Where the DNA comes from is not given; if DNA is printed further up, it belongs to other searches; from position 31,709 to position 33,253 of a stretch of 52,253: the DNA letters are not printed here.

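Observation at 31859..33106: Divergent IspD-IspF fusion in an archaeal contig that also encodes mevalonate-type IDI-2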

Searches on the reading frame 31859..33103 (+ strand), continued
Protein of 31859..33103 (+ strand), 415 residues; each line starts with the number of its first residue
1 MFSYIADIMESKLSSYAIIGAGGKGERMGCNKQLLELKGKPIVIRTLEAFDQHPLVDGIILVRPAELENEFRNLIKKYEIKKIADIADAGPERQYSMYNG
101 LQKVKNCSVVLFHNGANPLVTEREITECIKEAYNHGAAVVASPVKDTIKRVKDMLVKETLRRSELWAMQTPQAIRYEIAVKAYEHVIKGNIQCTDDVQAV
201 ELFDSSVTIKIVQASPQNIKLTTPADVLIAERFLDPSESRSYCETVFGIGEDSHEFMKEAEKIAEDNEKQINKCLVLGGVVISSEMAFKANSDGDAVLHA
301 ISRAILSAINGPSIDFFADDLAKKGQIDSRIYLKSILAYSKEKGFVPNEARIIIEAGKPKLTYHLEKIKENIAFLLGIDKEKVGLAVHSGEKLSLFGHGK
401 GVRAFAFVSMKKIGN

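Call 9: find_homologous_proteins(query=window:31859-33103:+, max_evalue=1e-10)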
Query window:31859-33103:+ (415 aa): 257 proteins with E <= 1e-10 among 8000 candidates; the best 120 are listed.
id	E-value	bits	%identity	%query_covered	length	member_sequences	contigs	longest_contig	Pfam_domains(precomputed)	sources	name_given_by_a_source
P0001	6.3e-264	893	100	98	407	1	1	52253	PF01128.26,PF02542.22,PF12804.14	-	-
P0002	4.2e-204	696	77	97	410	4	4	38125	PF01128.26,PF02542.22,PF12804.14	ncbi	ncbi:MAG: 2-C-methyl-D-erythritol 2,4-cyclodiphosphate synthase [Candidatus Micrarchaeia archaeon]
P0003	3.3e-202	690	78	97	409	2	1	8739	PF01128.26,PF02542.22,PF12804.14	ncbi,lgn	-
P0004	1.2e-200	685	76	98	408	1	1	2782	PF01128.26,PF02542.22,PF12804.14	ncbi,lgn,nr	ncbi:MAG: 2-C-methyl-D-erythritol 4-phosphate cytidylyltransferase [Candidatus Micrarchaeota archaeo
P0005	2.0e-170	585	69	96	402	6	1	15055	PF01128.26,PF02542.22,PF12804.14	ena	-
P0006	3.1e-167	575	61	98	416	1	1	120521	PF01128.26,PF02542.22,PF12804.14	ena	-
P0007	2.5e-166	572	63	98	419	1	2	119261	PF01128.26,PF02542.22,PF12804.14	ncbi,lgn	-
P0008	3.9e-166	571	62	98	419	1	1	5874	PF01128.26,PF02542.22,PF12804.14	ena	-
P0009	1.3e-119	418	51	97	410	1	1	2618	PF01128.26,PF02542.22,PF12804.14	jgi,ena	-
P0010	2.9e-118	414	51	97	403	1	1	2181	PF01128.26,PF02542.22,PF12804.14,PF02348.26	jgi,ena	-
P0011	2.9e-117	410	50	97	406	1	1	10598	PF01128.26,PF02542.22,PF12804.14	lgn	-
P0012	3.2e-117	410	51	97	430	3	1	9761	PF01128.26,PF02542.22,PF12804.14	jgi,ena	-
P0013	4.1e-117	410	52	96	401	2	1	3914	PF01128.26,PF02542.22,PF12804.14,PF02348.26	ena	-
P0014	7.1e-116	406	52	97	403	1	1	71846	PF01128.26,PF02542.22,PF12804.14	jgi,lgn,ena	-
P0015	1.9e-90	322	45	96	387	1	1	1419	PF00483.30,PF01128.26,PF02542.22,PF12804.14,PF02348.26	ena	-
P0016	6.3e-84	301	43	95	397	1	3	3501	PF01128.26,PF02542.22,PF12804.14,PF02348.26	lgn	-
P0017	7.2e-84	300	44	96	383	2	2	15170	PF00483.30,PF01128.26,PF02542.22,PF12804.14,PF02348.26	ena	-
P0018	4.1e-82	295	43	95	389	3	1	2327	PF00483.30,PF01128.26,PF02542.22,PF12804.14,PF02348.26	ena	-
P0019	5.1e-81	291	43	95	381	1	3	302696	PF00483.30,PF01128.26,PF02542.22,PF12804.14,PF02348.26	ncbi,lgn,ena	ncbi:MAG: 2-C-methyl-D-erythritol 4-phosphate cytidylyltransferase [Nanoarchaeota archaeon]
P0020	1.1e-80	290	42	95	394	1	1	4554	PF01128.26,PF02542.22,PF12804.14,PF02348.26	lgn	-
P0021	2.9e-80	289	42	96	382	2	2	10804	PF00483.30,PF01128.26,PF02542.22,PF12804.14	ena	-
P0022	7.7e-80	287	42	96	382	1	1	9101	PF00483.30,PF01128.26,PF02542.22,PF12804.14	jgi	jgi:2-C-methyl-D-erythritol 4-phosphate cytidylyltransferase / 2-C-methyl-D-erythritol 2,4-cyclodiph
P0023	9.8e-80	287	42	95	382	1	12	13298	PF00483.30,PF01128.26,PF02542.22,PF12804.14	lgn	-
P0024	5.0e-79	285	42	95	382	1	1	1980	PF00483.30,PF01128.26,PF02542.22,PF12804.14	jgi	jgi:2-C-methyl-D-erythritol 4-phosphate cytidylyltransferase / 2-C-methyl-D-erythritol 2,4-cyclodiph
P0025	5.4e-79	284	42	96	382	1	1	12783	PF00483.30,PF01128.26,PF02542.22,PF12804.14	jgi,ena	-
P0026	8.1e-79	284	43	95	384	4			PF00483.30,PF01128.26,PF02542.22,PF12804.14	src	-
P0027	9.7e-79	284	43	96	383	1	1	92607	PF01128.26,PF02542.22,PF12804.14,PF02348.26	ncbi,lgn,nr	ncbi:2-C-methyl-D-erythritol 4-phosphate cytidylyltransferase [Candidatus Woesearchaeota archaeon]|n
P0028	1.3e-78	283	42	95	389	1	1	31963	PF00483.30,PF01128.26,PF02542.22,PF12804.14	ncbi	-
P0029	1.3e-78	283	42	95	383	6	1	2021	PF01128.26,PF02542.22,PF12804.14,PF02348.26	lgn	-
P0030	1.4e-78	283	42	96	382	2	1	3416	PF00483.30,PF01128.26,PF02542.22,PF12804.14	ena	-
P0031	1.5e-78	283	42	95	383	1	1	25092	PF00483.30,PF01128.26,PF02542.22,PF12804.14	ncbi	-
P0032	2.3e-78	282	43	95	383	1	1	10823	PF00483.30,PF01128.26,PF02542.22,PF12804.14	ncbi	-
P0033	2.6e-78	282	41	96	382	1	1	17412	PF00483.30,PF01128.26,PF02542.22,PF12804.14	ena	-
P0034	2.8e-78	282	41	96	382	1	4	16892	PF00483.30,PF01128.26,PF02542.22,PF12804.14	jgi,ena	jgi:2-C-methyl-D-erythritol 4-phosphate cytidylyltransferase/2-C-methyl-D-erythritol 2,4-cyclodiphos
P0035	2.9e-78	282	42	96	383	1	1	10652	PF01128.26,PF02542.22,PF12804.14,PF02348.26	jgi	jgi:2-C-methyl-D-erythritol 4-phosphate cytidylyltransferase/2-C-methyl-D-erythritol 2,4-cyclodiphos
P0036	3.4e-78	282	41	96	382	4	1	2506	PF00483.30,PF01128.26,PF02542.22,PF12804.14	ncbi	-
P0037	3.4e-78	282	42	96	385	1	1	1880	PF00483.30,PF01128.26,PF02542.22,PF12804.14,PF02348.26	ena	-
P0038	3.5e-78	282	42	95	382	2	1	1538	PF00483.30,PF01128.26,PF02542.22,PF12804.14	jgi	-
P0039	4.4e-78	281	41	96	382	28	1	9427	PF00483.30,PF01128.26,PF02542.22,PF12804.14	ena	-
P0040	6.0e-78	281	41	95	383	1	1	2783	PF00483.30,PF01128.26,PF02542.22,PF12804.14,PF02348.26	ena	-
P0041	1.9e-77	279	41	95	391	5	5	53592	PF00483.30,PF01128.26,PF02542.22,PF12804.14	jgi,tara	jgi:2-C-methyl-D-erythritol 4-phosphate cytidylyltransferase/2-C-methyl-D-erythritol 2,4-cyclodiphos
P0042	2.5e-77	279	42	95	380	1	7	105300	PF00483.30,PF01128.26,PF02542.22,PF12804.14,PF02348.26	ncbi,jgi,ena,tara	tara:strand:- start:58347 stop:59489 length:1143 start_codon:yes stop_codon:yes gene_type:complete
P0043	3.4e-77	278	42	95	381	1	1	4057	PF00483.30,PF01128.26,PF02542.22,PF12804.14,PF02348.26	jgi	-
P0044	3.6e-77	278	42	95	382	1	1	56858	PF00483.30,PF01128.26,PF02542.22,PF12804.14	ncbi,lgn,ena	-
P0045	3.8e-77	278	41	95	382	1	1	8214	PF00483.30,PF01128.26,PF02542.22,PF12804.14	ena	-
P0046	5.2e-77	278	41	96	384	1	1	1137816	PF01128.26,PF02542.22,PF12804.14,PF02348.26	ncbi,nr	ncbi:MAG: 2-C-methyl-D-erythritol 4-phosphate cytidylyltransferase [Candidatus Omnitrophota bacteriu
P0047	6.6e-77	278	41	95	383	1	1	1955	PF00483.30,PF01128.26,PF02542.22,PF12804.14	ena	-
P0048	7.3e-77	277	40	96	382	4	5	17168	PF00483.30,PF01128.26,PF02542.22,PF12804.14,PF02348.26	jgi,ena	-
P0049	8.4e-77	277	41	95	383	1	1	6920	PF00483.30,PF01128.26,PF02542.22,PF12804.14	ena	-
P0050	1.1e-76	277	42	95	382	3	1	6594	PF00483.30,PF01128.26,PF02542.22,PF12804.14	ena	-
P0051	1.3e-76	277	43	96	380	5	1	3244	PF00483.30,PF01128.26,PF02542.22,PF12804.14,PF02348.26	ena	-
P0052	1.3e-76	277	41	95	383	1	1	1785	PF00483.30,PF01128.26,PF02542.22,PF12804.14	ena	-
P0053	1.3e-76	277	41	95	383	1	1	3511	PF00483.30,PF01128.26,PF02542.22,PF12804.14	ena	-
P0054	1.9e-76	276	40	96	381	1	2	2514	PF00483.30,PF01128.26,PF02542.22,PF12804.14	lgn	-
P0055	2.5e-76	276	40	96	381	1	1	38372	PF00483.30,PF01128.26,PF02542.22,PF12804.14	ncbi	-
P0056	2.7e-76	276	41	96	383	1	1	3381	PF00483.30,PF01128.26,PF02542.22,PF12804.14,PF02348.26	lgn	-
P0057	3.5e-76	275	41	96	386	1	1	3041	PF01128.26,PF02542.22,PF12804.14,PF02348.26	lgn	-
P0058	3.8e-76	275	41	96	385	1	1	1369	PF01128.26,PF02542.22,PF12804.14,PF02348.26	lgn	-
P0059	5.1e-76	275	40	96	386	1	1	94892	PF01128.26,PF02542.22,PF12804.14,PF02348.26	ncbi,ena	-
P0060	5.2e-76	275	40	95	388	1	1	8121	PF01128.26,PF02542.22,PF12804.14,PF02348.26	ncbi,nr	ncbi:2-C-methyl-D-erythritol 4-phosphate cytidylyltransferase [Candidatus Woesearchaeota archaeon]|n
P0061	6.6e-76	274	41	96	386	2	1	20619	PF01128.26,PF02542.22,PF12804.14,PF02348.26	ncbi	-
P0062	1.7e-75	273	41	95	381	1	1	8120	PF01128.26,PF02542.22,PF12804.14,PF02348.26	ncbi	-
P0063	1.9e-75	273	40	95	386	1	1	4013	PF00483.30,PF01128.26,PF02542.22,PF12804.14,PF02348.26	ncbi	-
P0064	1.9e-75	273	42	95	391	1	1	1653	PF00483.30,PF01128.26,PF02542.22,PF12804.14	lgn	-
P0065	2.5e-75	272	42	95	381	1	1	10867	PF00483.30,PF01128.26,PF02542.22,PF12804.14,PF02348.26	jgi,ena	-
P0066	3.1e-75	272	41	95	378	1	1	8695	PF01128.26,PF02542.22,PF12804.14,PF02348.26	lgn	-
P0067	3.8e-75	272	41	95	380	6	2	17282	PF00483.30,PF01128.26,PF02542.22,PF12804.14,PF02348.26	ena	-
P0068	7.8e-75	271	41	95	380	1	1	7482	PF00483.30,PF01128.26,PF02542.22,PF12804.14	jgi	-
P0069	1.0e-74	270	41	95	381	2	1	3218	PF00483.30,PF01128.26,PF02542.22,PF12804.14,PF02348.26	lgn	-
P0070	2.8e-74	269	40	95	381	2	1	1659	PF00483.30,PF01128.26,PF02542.22,PF12804.14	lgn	-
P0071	4.3e-74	268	40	96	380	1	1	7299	PF00483.30,PF01128.26,PF02542.22,PF12804.14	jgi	-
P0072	4.7e-74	268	42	95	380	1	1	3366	PF00483.30,PF01128.26,PF02542.22,PF12804.14,PF02348.26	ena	-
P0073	6.8e-74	268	40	96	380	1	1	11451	PF00483.30,PF01128.26,PF02542.22,PF12804.14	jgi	jgi:2-C-methyl-D-erythritol 4-phosphate cytidylyltransferase / 2-C-methyl-D-erythritol 2,4-cyclodiph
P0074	8.3e-74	267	41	96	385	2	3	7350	PF01128.26,PF02542.22,PF12804.14,PF02348.26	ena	-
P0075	9.0e-74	267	40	96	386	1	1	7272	PF01128.26,PF02542.22,PF12804.14,PF02348.26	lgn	-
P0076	1.7e-73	266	41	96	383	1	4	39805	PF01128.26,PF02542.22,PF12804.14,PF02348.26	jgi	-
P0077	1.7e-73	266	42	95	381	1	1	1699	PF00483.30,PF01128.26,PF02542.22,PF12804.14,PF02348.26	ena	-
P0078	3.3e-73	265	41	95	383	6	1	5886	PF00483.30,PF01128.26,PF02542.22,PF12804.14,PF02348.26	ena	-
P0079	9.0e-73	264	39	95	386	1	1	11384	PF01128.26,PF02542.22,PF12804.14,PF02348.26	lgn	-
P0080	9.4e-73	264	40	95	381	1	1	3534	PF00483.30,PF01128.26,PF02542.22,PF12804.14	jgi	-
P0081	1.1e-72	264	41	95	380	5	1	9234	PF00483.30,PF01128.26,PF02542.22,PF12804.14,PF02348.26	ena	-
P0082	1.1e-72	264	41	95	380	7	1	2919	PF00483.30,PF01128.26,PF02542.22,PF12804.14,PF02348.26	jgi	-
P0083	1.2e-72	263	40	96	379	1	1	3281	PF00483.30,PF01128.26,PF02542.22,PF12804.14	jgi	jgi:2-C-methyl-D-erythritol 4-phosphate cytidylyltransferase / 2-C-methyl-D-erythritol 2,4-cyclodiph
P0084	1.5e-72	263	40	96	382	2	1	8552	PF01128.26,PF02542.22,PF12804.14,PF02348.26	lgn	-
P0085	4.5e-72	262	40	95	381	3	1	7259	PF00483.30,PF01128.26,PF02542.22,PF12804.14,PF02348.26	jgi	-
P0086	5.2e-72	261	40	95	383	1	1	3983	PF00483.30,PF01128.26,PF02542.22,PF12804.14,PF02348.26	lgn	-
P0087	1.7e-71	260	40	95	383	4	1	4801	PF00483.30,PF01128.26,PF02542.22,PF12804.14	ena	-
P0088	2.2e-71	259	41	95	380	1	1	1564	PF00483.30,PF01128.26,PF02542.22,PF12804.14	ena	-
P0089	2.4e-71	259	40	95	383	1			PF00483.30,PF01128.26,PF02542.22,PF12804.14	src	-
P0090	2.8e-71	259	40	95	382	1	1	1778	PF00483.30,PF01128.26,PF02542.22,PF12804.14,PF02348.26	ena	-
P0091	3.1e-71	259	40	95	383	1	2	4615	PF00483.30,PF01128.26,PF02542.22,PF12804.14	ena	-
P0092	3.1e-71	259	38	97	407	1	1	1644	PF01128.26,PF02542.22,PF12804.14,PF02348.26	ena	-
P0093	3.5e-71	259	40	95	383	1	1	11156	PF00483.30,PF01128.26,PF02542.22,PF12804.14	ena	-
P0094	3.9e-71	259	40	95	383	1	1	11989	PF00483.30,PF01128.26,PF02542.22,PF12804.14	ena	-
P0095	6.1e-71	258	39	95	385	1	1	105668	PF01128.26,PF02542.22,PF12804.14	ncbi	-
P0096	1.0e-70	257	39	96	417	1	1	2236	PF01128.26,PF02542.22,PF12804.14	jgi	-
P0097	2.0e-70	256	39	95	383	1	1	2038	PF00483.30,PF01128.26,PF02542.22,PF12804.14,PF02348.26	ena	-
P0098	3.5e-70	255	39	96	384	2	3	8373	PF01128.26,PF02542.22,PF12804.14,PF02348.26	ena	-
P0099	8.1e-70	254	40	95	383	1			PF00483.30,PF01128.26,PF02542.22,PF12804.14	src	-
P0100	1.8e-69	253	40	95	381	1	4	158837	PF00483.30,PF01128.26,PF02542.22,PF12804.14,PF02348.26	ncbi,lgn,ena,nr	ncbi:2-C-methyl-D-erythritol 4-phosphate cytidylyltransferase [Candidatus Woesearchaeota archaeon]|n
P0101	3.4e-68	249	40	95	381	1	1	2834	PF00483.30,PF01128.26,PF02542.22,PF12804.14,PF02348.26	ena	-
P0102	3.4e-68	249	39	92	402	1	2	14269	PF01128.26,PF02542.22,PF12804.14,PF02348.26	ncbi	-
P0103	3.2e-67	246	38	95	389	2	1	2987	PF01128.26,PF02542.22,PF12804.14,PF02348.26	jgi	jgi:2-C-methyl-D-erythritol 4-phosphate cytidylyltransferase/2-C-methyl-D-erythritol 2,4-cyclodiphos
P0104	8.5e-65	238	37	96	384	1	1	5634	PF01128.26,PF02542.22,PF12804.14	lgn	-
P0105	4.2e-64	235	37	95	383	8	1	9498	PF00483.30,PF01128.26,PF02542.22,PF12804.14,PF02348.26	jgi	jgi:2-C-methyl-D-erythritol 4-phosphate cytidylyltransferase/2-C-methyl-D-erythritol 2,4-cyclodiphos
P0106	1.6e-63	234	41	81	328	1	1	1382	PF01128.26,PF02542.22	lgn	-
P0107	1.2e-60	224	35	96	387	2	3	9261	PF00483.30,PF01128.26,PF02542.22,PF12804.14,PF02348.26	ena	-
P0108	2.0e-60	223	35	96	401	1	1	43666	PF01128.26,PF02542.22,PF12804.14,PF02348.26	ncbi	ncbi:MAG: 2-C-methyl-D-erythritol 2,4-cyclodiphosphate synthase [Candidatus Peregrinibacteria bacter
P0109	3.0e-58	216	39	95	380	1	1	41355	PF01128.26,PF02542.22,PF12804.14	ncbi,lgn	-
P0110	3.4e-57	213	36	96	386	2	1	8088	PF00483.30,PF01128.26,PF02542.22,PF12804.14,PF02348.26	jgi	jgi:2-C-methyl-D-erythritol 4-phosphate cytidylyltransferase/2-C-methyl-D-erythritol 2,4-cyclodiphos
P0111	3.1e-56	209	35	95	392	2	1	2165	PF01128.26,PF02542.22,PF12804.14,PF02348.26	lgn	-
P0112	7.7e-56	208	42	71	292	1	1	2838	PF01128.26,PF02542.22,PF12804.14,PF02348.26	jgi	-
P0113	1.5e-54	204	43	71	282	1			PF00483.30,PF01128.26,PF02542.22,PF12804.14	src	-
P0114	4.3e-54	202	41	73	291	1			PF00483.30,PF01128.26,PF02542.22,PF12804.14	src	-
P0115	5.9e-54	202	35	95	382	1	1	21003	PF01128.26,PF02542.22,PF12804.14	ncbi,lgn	-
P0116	3.3e-53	200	42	71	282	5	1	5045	PF00483.30,PF01128.26,PF02542.22,PF12804.14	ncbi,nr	ncbi:MAG: 2-C-methyl-D-erythritol 4-phosphate cytidylyltransferase, partial [Candidatus Woesearchaeo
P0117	1.7e-51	194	45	55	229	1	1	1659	PF01128.26,PF12804.14,PF02348.26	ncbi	-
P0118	2.3e-51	193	46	56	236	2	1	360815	PF01128.26,PF12804.14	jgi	jgi:2-C-methyl-D-erythritol 4-phosphate cytidylyltransferase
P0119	2.5e-51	193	33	92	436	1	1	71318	PF01128.26,PF02542.22,PF12804.14,PF02348.26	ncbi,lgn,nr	ncbi:2-C-methyl-D-erythritol 4-phosphate cytidylyltransferase [Candidatus Peregrinibacteria bacteriu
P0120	3.7e-51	193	47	54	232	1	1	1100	PF01128.26,PF12804.14,PF02348.26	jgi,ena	-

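Call 22: find_encoding_contigs(protein=P0006, flank=10000, max_places=2)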
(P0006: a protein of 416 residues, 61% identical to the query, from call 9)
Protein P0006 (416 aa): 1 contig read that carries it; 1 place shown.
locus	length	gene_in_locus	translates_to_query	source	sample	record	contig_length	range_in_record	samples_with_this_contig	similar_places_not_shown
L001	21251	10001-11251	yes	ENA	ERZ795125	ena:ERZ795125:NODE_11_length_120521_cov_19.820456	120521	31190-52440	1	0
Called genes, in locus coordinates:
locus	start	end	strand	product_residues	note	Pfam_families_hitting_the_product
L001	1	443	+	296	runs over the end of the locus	PF13691:Lactamase_B_4, PF23023:Anti-Pycsar_Apyc1, PF00753:Lactamase_B, PF12706:Lactamase_B_2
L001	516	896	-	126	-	-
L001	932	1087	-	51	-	PF18930:DUF5679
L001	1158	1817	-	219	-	PF13483:Lactamase_B_3, PF12706:Lactamase_B_2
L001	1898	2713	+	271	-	-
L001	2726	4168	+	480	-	PF01409:tRNA-synt_2d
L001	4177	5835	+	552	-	PF03483:B3_4, PF03484:B5, PF17759:tRNA_synthFbeta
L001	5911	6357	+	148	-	-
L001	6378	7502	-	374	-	PF05833:NFACT_N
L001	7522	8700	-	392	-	PF05673:DUF815 (faint), PF01637:ATPase_2 (weak), PF13191:AAA_16, PF13401:AAA_22, PF00004:AAA (weak), PF22606:Cdc6-ORC-like_ATPase_lid (weak), PF22703:Cdc6_lid, PF09079:WHD_Cdc6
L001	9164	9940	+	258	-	PF00705:PCNA_N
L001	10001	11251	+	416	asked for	PF01128:IspD, PF12804:NTP_transf_3, PF02542:YgbB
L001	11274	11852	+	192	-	-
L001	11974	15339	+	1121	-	PF02463:SMC_N, PF13175:AAA_15, PF13304:AAA_21 (weak), PF13476:AAA_23, PF06470:SMC_hinge, PF13304:AAA_21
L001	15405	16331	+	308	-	PF04312:DUF460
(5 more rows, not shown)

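Call 26: find_encoding_contigs(protein=P0002, flank=10000, max_places=3)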
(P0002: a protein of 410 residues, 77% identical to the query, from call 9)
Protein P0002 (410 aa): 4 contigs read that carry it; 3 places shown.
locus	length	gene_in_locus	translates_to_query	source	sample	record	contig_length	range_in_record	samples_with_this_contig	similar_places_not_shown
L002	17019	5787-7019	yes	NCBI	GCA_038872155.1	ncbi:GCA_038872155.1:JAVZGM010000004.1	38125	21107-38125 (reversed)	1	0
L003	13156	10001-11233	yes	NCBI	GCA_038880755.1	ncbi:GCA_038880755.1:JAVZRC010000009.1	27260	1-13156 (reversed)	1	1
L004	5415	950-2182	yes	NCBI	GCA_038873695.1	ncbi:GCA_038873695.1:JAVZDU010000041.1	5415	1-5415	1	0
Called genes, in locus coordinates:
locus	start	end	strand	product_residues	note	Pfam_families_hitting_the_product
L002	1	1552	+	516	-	PF03483:B3_4, PF03484:B5, PF17759:tRNA_synthFbeta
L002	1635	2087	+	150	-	-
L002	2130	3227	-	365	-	-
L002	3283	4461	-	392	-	PF01637:ATPase_2 (weak), PF13191:AAA_16, PF13401:AAA_22, PF22606:Cdc6-ORC-like_ATPase_lid (weak), PF22703:Cdc6_lid, PF09079:WHD_Cdc6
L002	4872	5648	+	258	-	PF00705:PCNA_N, PF02747:PCNA_C (weak)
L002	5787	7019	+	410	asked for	PF01128:IspD, PF12804:NTP_transf_3, PF02542:YgbB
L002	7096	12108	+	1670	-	PF02463:SMC_N, PF13175:AAA_15 (weak), PF13476:AAA_23 (weak), PF14890:Intein_splicing, PF14528:LAGLIDADG_3, PF02463:SMC_N, PF06470:SMC_hinge, PF13304:AAA_21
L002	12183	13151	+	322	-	PF04312:DUF460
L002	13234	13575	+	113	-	PF01918:Alba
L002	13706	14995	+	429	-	PF01336:tRNA_anti-codon, PF00152:tRNA-synt_2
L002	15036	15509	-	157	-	-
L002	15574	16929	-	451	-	PF19289:PmbA_TldD_3rd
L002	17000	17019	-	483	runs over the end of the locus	PF01523:PmbA_TldD_1st, PF19290:PmbA_TldD_2nd, PF19289:PmbA_TldD_3rd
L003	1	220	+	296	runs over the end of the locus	PF13691:Lactamase_B_4, PF23023:Anti-Pycsar_Apyc1, PF00753:Lactamase_B, PF12706:Lactamase_B_2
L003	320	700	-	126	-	-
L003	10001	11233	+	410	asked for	PF01128:IspD, PF12804:NTP_transf_3, PF02542:YgbB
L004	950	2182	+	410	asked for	PF01128:IspD, PF12804:NTP_transf_3, PF02542:YgbB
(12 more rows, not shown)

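Call 27: find_encoding_contigs(protein=P0007, flank=10000, max_places=2)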
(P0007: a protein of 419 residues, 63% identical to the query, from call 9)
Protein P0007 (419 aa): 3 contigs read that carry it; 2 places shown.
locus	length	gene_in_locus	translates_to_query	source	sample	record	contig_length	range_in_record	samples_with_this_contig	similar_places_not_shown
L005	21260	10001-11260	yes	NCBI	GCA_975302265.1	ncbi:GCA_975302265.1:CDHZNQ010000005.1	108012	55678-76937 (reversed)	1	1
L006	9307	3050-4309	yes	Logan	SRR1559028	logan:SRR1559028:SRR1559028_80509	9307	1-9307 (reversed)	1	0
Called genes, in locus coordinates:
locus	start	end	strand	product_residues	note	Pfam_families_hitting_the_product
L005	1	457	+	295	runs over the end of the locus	PF13691:Lactamase_B_4, PF23023:Anti-Pycsar_Apyc1, PF00753:Lactamase_B, PF12706:Lactamase_B_2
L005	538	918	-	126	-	-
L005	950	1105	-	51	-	PF18930:DUF5679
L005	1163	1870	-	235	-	PF13483:Lactamase_B_3, PF12706:Lactamase_B_2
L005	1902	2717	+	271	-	-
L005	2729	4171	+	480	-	PF01409:tRNA-synt_2d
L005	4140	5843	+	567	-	PF03483:B3_4, PF03484:B5, PF17759:tRNA_synthFbeta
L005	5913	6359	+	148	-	-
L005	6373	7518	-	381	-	PF05833:NFACT_N, PF06831:H2TH (faint)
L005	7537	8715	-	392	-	PF05673:DUF815 (faint), PF01637:ATPase_2 (weak), PF13191:AAA_16, PF13401:AAA_22, PF00004:AAA (weak), PF22606:Cdc6-ORC-like_ATPase_lid (weak), PF22703:Cdc6_lid, PF09079:WHD_Cdc6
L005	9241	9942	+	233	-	PF00705:PCNA_N, PF02747:PCNA_C (faint)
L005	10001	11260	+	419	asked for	PF01128:IspD, PF12804:NTP_transf_3, PF02542:YgbB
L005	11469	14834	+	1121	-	PF02463:SMC_N, PF13175:AAA_15, PF13304:AAA_21 (weak), PF13476:AAA_23, PF06470:SMC_hinge, PF13304:AAA_21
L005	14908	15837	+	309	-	PF04312:DUF460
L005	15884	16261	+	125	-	PF01918:Alba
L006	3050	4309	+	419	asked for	PF01128:IspD, PF12804:NTP_transf_3, PF02542:YgbB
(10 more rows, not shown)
